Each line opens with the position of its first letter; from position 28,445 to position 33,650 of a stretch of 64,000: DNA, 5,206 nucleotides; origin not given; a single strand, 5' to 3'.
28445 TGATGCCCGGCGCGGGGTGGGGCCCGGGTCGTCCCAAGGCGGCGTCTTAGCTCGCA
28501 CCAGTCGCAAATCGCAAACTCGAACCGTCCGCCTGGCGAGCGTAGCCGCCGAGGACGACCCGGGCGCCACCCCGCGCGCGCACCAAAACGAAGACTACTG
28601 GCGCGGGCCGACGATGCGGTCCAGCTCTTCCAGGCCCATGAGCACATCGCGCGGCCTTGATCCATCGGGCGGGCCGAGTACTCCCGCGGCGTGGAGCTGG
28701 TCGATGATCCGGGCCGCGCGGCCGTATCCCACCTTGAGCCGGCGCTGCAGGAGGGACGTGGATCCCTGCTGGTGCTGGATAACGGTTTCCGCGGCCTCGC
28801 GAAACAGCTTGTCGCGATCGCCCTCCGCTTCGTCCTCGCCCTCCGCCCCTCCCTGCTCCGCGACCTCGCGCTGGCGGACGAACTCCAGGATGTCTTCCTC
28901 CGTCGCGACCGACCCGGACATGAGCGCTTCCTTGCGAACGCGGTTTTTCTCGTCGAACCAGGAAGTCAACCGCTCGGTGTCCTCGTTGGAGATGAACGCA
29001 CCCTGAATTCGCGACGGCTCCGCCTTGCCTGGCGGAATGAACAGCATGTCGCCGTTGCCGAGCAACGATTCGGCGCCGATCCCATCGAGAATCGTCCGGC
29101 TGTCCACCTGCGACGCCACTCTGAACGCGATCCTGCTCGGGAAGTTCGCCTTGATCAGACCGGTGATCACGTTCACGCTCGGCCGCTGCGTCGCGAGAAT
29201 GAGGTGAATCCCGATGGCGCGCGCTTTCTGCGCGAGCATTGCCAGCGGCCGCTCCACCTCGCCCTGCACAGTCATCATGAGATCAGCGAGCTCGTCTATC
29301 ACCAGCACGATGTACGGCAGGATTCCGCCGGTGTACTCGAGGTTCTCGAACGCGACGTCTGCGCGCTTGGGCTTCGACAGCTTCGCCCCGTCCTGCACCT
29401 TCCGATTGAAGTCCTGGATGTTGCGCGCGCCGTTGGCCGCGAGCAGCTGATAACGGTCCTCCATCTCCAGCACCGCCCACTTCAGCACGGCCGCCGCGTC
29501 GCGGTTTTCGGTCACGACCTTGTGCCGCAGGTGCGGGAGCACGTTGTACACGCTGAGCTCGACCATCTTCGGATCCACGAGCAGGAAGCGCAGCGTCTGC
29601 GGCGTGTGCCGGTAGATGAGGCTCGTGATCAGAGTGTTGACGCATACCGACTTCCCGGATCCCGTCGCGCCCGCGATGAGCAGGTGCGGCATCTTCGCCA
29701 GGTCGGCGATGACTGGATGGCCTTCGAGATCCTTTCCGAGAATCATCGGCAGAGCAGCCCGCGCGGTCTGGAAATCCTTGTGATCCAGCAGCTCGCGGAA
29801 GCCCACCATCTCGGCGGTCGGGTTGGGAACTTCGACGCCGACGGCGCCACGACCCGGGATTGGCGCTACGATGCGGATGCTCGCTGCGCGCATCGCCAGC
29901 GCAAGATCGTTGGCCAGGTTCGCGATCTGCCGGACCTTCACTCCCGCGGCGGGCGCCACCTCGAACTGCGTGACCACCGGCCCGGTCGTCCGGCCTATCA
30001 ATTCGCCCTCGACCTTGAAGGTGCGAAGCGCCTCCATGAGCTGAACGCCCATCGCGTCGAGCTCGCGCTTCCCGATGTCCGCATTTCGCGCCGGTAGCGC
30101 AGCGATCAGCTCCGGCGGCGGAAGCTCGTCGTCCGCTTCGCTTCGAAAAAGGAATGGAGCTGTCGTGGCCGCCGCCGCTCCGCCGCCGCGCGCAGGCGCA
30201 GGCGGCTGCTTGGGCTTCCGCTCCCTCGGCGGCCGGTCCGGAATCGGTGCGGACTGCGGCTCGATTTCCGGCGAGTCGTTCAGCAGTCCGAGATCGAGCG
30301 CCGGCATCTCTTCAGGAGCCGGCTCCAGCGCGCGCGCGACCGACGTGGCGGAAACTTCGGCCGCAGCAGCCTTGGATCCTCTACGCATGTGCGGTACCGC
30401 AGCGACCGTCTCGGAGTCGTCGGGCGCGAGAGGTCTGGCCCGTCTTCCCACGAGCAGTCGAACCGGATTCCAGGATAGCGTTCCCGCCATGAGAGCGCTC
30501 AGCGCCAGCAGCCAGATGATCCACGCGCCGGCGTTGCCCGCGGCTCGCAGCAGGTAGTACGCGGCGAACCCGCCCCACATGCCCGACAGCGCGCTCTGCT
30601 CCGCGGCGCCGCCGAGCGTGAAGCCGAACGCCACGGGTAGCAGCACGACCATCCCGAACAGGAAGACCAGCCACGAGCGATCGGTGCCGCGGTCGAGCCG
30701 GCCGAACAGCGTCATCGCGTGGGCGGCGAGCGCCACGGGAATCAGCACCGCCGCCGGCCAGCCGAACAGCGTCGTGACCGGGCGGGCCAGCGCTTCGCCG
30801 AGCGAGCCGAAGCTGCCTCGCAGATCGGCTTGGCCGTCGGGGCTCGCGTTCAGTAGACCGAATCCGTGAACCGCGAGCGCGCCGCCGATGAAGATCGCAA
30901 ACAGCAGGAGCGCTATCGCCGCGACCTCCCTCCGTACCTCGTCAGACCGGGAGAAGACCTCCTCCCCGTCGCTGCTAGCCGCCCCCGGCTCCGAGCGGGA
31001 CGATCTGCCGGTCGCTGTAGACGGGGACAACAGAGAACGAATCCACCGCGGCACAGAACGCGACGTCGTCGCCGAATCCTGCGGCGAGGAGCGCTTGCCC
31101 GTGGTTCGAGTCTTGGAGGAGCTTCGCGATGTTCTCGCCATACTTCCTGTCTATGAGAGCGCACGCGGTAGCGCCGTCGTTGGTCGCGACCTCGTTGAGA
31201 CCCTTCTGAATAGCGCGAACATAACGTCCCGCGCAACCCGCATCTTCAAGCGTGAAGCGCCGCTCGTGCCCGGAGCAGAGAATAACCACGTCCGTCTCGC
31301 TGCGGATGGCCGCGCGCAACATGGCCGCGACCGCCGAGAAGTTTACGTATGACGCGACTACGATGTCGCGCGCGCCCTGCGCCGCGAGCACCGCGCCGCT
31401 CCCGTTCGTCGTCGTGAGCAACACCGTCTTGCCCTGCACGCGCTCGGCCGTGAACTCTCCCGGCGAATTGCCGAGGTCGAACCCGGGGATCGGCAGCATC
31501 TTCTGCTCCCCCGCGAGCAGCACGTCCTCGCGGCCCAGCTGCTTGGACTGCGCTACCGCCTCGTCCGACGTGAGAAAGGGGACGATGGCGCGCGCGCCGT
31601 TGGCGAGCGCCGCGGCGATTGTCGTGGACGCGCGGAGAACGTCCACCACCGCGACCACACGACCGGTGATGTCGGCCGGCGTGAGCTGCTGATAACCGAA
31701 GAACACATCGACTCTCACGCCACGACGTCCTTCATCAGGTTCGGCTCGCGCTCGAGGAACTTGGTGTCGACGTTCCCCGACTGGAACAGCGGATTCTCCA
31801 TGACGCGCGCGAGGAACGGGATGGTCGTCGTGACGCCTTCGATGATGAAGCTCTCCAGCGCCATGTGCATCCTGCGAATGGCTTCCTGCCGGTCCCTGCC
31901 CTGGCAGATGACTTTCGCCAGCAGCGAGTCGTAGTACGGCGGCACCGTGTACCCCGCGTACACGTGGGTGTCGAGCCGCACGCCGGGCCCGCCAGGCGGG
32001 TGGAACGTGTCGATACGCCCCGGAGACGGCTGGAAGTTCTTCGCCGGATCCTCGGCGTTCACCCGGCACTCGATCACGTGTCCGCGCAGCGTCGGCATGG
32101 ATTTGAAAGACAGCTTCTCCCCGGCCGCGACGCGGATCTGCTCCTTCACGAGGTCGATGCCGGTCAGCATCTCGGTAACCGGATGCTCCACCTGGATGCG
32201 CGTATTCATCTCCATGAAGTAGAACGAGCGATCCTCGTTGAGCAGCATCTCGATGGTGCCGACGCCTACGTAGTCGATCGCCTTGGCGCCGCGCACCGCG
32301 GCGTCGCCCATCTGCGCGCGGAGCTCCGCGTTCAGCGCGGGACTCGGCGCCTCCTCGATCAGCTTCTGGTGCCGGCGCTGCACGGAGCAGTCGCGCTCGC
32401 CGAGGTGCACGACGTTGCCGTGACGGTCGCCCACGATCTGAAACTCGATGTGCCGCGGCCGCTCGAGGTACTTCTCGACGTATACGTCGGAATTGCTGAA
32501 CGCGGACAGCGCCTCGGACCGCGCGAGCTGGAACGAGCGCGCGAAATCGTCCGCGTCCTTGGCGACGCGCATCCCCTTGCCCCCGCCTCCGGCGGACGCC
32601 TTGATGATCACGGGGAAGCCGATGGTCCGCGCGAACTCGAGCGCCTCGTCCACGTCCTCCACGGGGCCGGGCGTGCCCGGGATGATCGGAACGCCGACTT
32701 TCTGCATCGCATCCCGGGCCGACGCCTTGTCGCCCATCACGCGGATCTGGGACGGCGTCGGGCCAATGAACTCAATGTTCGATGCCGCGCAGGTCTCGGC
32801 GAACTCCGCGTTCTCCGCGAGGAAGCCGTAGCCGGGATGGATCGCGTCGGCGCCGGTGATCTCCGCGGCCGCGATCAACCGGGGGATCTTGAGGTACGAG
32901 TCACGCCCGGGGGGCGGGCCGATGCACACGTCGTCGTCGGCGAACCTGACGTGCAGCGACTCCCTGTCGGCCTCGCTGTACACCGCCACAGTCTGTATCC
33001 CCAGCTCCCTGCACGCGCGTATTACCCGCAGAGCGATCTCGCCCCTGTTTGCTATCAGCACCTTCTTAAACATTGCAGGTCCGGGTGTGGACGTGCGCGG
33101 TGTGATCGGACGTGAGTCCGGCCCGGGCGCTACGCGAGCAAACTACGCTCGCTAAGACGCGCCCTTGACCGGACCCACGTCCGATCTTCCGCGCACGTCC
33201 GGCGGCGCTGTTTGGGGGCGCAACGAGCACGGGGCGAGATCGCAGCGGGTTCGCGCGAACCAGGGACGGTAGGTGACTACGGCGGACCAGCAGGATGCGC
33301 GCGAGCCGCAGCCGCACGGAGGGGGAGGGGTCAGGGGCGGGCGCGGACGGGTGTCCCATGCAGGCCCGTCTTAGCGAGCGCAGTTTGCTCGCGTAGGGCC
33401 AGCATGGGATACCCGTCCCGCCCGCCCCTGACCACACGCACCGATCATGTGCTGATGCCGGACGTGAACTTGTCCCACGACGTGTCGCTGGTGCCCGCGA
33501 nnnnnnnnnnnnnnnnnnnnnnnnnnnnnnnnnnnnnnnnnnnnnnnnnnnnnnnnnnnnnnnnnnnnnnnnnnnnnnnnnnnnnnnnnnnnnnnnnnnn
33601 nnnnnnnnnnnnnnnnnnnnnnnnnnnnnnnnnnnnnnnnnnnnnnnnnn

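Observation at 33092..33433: Interspersed nested-hairpin repeat family: invariant CTAC / TA(A/G)GAC bracket, covarying stems (9 copies in 64 kb)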

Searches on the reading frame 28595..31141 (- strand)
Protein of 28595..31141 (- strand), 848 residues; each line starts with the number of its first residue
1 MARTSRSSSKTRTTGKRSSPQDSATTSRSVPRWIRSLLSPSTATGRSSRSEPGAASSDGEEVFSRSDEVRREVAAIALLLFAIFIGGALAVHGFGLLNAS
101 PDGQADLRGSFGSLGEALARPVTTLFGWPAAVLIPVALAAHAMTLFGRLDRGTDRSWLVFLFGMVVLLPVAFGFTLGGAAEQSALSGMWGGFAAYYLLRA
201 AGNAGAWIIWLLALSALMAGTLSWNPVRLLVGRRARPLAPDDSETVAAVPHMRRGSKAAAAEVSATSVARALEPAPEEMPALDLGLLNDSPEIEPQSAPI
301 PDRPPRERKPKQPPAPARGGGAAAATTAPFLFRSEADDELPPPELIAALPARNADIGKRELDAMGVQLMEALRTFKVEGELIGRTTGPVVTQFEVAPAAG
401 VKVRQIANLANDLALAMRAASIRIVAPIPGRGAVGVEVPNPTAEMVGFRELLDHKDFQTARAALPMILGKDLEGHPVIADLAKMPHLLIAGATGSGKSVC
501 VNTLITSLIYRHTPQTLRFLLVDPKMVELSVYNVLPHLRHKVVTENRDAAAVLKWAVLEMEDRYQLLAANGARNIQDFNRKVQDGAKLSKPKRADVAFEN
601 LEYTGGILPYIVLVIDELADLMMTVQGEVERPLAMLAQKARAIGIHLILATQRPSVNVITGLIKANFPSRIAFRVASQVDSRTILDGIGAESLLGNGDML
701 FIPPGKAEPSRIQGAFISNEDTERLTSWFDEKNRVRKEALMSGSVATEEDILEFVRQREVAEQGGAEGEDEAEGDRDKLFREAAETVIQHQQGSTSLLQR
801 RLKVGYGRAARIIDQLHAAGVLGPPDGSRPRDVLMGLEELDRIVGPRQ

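Call 43: search_protein_families(library=ncbifam, proteins=[window:28595-31141:-], max_evalue=0.00001)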
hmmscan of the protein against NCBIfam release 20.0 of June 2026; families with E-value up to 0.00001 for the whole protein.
window:28595-31141:- (848 aa): 5 families
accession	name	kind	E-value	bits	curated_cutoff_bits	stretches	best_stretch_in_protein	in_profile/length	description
NF007615.0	PRK10263.1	equivalog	4e-135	452.2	1566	1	340-834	866-1349/1355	DNA translocase FtsK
TIGR03928.1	T7_EssCb_Firm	equivalog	1.8e-26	92.1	778.4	1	485-689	470-657/1296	type VII secretion protein EssC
TIGR03925.1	T7SS_EccC_b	equivalog_domain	2.5e-25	88.8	346.55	2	477-682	68-256/564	type VII secretion protein EccCb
TIGR03924.1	T7SS_EccC_a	equivalog_domain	4.8e-25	88.4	509.15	1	469-719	429-671/673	type VII secretion protein EccCa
NF041214.1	plasmid_TraB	equivalog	1.2e-15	57.1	800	1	486-685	250-419/639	plasmid transfer protein TraB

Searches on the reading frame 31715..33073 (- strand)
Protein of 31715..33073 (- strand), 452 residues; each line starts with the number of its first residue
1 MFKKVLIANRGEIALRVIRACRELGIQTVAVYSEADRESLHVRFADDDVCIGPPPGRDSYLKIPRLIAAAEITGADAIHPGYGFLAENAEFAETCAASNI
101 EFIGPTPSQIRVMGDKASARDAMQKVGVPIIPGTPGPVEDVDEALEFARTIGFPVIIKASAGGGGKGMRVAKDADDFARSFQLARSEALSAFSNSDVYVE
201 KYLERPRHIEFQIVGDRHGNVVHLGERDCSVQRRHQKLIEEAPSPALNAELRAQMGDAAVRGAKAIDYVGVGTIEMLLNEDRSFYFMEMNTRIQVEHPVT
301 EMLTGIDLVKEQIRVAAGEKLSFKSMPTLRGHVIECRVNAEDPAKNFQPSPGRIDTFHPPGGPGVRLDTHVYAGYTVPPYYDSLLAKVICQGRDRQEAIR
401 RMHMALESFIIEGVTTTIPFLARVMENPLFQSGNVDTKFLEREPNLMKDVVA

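Call 43: search_protein_families(library=ncbifam, proteins=[window:31715-33073:-], max_evalue=0.00001)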
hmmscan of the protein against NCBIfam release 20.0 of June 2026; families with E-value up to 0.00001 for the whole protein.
window:31715-33073:- (452 aa): 33 families (the best 25 are shown)
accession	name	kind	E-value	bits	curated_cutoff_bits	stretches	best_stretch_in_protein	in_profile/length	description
TIGR00514.1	accC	equivalog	9.8e-225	746.5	626.5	1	1-443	1-444/449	acetyl-CoA carboxylase biotin carboxylase subunit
NF006367.0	PRK08591.1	subfamily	2.5e-220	731.9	597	1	1-443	1-444/451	acetyl-CoA carboxylase biotin carboxylase subunit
NF006406.0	PRK08654.1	equivalog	3.3e-207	688.9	739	1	1-450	1-450/499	acetyl-CoA carboxylase biotin carboxylase subunit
NF004085.0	PRK05586.1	equivalog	3.1e-202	672.4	723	1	1-443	1-444/448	acetyl-CoA carboxylase biotin carboxylase subunit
NF009554.0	PRK12999.1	equivalog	5.8e-189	630.5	965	1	1-448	4-460/1147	pyruvate carboxylase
NF006286.0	PRK08462.1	equivalog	3.5e-184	612.8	740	1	2-443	4-444/445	acetyl-CoA carboxylase biotin carboxylase subunit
NF009471.0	PRK12833.1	equivalog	3.8e-182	606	686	1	3-442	6-446/467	acetyl-CoA carboxylase biotin carboxylase subunit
NF005525.0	PRK07178.1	equivalog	3.2e-179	596.5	768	1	1-448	1-447/471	acetyl-CoA carboxylase biotin carboxylase subunit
TIGR01235.1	pyruv_carbox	equivalog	3.8e-173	577.7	1114.45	1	4-449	1-457/1143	pyruvate carboxylase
NF006287.0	PRK08463.1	equivalog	3.9e-170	566.7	775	1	1-443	1-444/479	acetyl-CoA carboxylase subunit A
TIGR02712.1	urea_carbox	equivalog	7.1e-163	544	1303.85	1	2-442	1-441/1201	urea carboxylase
TIGR01369.1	CPSaseII_lrg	equivalog_domain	2.1e-19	68.7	1027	1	91-323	645-871/1052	carbamoyl-phosphate synthase (glutamine-hydrolyzing) large subunit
NF003671.0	PRK05294.1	equivalog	2e-18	65.5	599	1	96-222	109-229/1058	carbamoyl-phosphate synthase large subunit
NF004679.0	PRK06019.1-5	equivalog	4.7e-14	52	326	1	92-292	78-267/376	5-(carboxyamino)imidazole ribonucleotide synthase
NF004680.0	PRK06019.1-6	equivalog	2.9e-13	49.3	327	1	96-289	98-282/405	5-(carboxyamino)imidazole ribonucleotide synthase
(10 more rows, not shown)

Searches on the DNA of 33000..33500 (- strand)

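Call 73: search_rna_families(source=window, start=33000, end=33500, threshold=evalue, max_evalue=1)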
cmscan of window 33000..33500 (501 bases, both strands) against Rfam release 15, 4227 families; matches with E-value up to 1: 9.
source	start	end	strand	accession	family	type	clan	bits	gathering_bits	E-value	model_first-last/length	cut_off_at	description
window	33329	33433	+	RF04159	MIR1437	Gene; miRNA;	-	49.8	168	1.5e-07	1-192/192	no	MIR1437 microRNA precursor family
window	33305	33462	-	RF04119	MIR1858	Gene; miRNA;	-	37.2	137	8.9e-05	1-197/197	no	MIR1858 microRNA precursor family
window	33334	33428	+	RF03944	mir-935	Gene; miRNA;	-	31.1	73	0.013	1-91/91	no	mir-935 microRNA precursor family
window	33329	33434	+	RF03899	mir-5912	Gene; miRNA;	-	30.1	88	7.1e-05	12-79/88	no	mir-5912 microRNA precursor family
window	33334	33428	-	RF03832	mir-H4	Gene; miRNA;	-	27.1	90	0.034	1-76/76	no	mir-H4 microRNA precursor family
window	33334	33428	+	RF03832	mir-H4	Gene; miRNA;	-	27.1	90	0.035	1-76/76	no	mir-H4 microRNA precursor family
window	33325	33436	+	RF01008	mir-636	Gene; miRNA;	-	24.5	99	0.31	1-96/96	no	mir-636 microRNA precursor family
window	33329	33434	-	RF03499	mir-702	Gene; miRNA;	-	22.2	70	0.28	1-103/103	no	mir-702 microRNA precursor family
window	33332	33429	-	RF00967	mir-281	Gene; miRNA;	-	20.7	70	0.16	1-86/86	no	mir-281 microRNA precursor family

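Call 87: search_dna_similar(query=window:33327-33433:-, collection=plasmids, mode=distant, max_evalue=0.001, max_rows=10)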
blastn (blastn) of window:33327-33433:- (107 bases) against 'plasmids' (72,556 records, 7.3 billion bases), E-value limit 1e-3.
No match.
